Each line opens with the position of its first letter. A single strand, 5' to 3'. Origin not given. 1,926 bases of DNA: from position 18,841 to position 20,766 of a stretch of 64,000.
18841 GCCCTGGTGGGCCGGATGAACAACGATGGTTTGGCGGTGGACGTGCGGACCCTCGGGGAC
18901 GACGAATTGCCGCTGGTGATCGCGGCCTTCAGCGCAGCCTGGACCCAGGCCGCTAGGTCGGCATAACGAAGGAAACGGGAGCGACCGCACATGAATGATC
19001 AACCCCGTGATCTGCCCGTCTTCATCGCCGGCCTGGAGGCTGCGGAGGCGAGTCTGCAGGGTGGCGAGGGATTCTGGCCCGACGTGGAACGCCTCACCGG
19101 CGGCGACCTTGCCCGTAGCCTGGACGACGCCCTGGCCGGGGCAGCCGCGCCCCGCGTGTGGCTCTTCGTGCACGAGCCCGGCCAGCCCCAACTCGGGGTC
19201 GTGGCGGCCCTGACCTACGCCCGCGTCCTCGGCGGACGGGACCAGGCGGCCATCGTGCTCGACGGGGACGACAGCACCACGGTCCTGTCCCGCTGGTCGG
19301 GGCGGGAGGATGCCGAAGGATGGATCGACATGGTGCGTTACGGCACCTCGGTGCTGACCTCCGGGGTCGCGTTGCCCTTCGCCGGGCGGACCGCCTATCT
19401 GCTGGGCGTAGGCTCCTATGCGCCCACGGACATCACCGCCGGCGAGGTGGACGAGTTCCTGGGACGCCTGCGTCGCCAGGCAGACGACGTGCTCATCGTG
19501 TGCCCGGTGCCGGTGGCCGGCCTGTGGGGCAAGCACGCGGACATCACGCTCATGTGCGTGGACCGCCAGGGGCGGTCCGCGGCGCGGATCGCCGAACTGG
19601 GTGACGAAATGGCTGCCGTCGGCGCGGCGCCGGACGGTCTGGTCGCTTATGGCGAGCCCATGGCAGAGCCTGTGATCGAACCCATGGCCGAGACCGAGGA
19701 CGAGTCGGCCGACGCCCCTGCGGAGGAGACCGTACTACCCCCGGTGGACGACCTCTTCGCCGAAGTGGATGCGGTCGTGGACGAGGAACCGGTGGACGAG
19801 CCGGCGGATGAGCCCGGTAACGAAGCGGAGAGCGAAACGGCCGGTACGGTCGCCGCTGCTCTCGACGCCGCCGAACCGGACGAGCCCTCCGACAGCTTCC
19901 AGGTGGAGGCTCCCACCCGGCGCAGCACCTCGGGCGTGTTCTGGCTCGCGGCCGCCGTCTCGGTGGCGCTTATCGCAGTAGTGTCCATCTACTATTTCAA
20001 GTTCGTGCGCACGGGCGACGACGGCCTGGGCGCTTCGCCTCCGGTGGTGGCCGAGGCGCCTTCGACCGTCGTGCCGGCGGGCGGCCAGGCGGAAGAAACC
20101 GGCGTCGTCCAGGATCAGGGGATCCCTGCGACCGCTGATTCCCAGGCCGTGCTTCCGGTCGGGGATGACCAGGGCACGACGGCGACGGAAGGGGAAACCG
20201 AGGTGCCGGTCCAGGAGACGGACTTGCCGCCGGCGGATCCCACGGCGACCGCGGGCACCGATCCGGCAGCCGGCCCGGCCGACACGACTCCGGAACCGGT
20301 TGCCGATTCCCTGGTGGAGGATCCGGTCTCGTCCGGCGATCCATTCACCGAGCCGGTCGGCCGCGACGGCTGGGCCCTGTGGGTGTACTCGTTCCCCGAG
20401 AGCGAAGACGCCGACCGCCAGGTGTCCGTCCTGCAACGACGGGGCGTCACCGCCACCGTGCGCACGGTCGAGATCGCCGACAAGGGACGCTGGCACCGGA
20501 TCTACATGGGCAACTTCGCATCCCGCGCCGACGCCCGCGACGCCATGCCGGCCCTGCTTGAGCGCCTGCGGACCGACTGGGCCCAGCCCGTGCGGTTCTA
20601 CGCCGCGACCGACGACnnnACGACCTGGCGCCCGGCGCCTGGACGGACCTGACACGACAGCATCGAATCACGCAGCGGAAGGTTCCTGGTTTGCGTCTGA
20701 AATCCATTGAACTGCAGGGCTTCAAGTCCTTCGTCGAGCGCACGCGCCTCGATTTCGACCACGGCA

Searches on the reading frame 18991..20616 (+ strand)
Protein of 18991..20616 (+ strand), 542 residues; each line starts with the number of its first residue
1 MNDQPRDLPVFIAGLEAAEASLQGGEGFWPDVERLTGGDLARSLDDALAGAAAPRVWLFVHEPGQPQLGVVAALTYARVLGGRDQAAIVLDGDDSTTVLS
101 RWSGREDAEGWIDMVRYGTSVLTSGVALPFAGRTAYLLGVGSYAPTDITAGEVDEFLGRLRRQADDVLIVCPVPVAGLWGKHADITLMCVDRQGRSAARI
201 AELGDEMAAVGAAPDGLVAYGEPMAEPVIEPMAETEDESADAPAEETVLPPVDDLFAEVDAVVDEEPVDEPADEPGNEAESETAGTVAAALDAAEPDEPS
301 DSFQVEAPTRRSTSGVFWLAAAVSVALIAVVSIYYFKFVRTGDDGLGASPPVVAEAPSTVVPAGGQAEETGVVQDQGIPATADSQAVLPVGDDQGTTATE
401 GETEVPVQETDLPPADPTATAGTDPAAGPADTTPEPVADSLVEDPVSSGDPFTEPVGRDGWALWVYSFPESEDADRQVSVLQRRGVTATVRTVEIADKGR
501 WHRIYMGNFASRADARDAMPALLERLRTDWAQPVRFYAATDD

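Call 17: search_protein_families(library=pfam, proteins=[window:18991-20616:+], max_evalue=0.01)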
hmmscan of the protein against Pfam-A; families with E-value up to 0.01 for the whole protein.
window:18991-20616:+ (542 aa): 1 family
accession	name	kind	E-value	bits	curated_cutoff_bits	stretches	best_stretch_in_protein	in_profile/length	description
PF05036.18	SPOR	-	2.5e-09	37.8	21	1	459-522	3-64/76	SPOR domain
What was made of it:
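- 18991..20619 (+): Neighbouring SPOR-domain protein (context only, not shown to be part of the system). Pfam SPOR at aa 459-522, E 2.5e-9 (call 17).
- Checked: The SPOR protein nearby is real: 18991-20619 (+), SPOR domain at aa 459-522, E 2.5e-9 (call 17).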
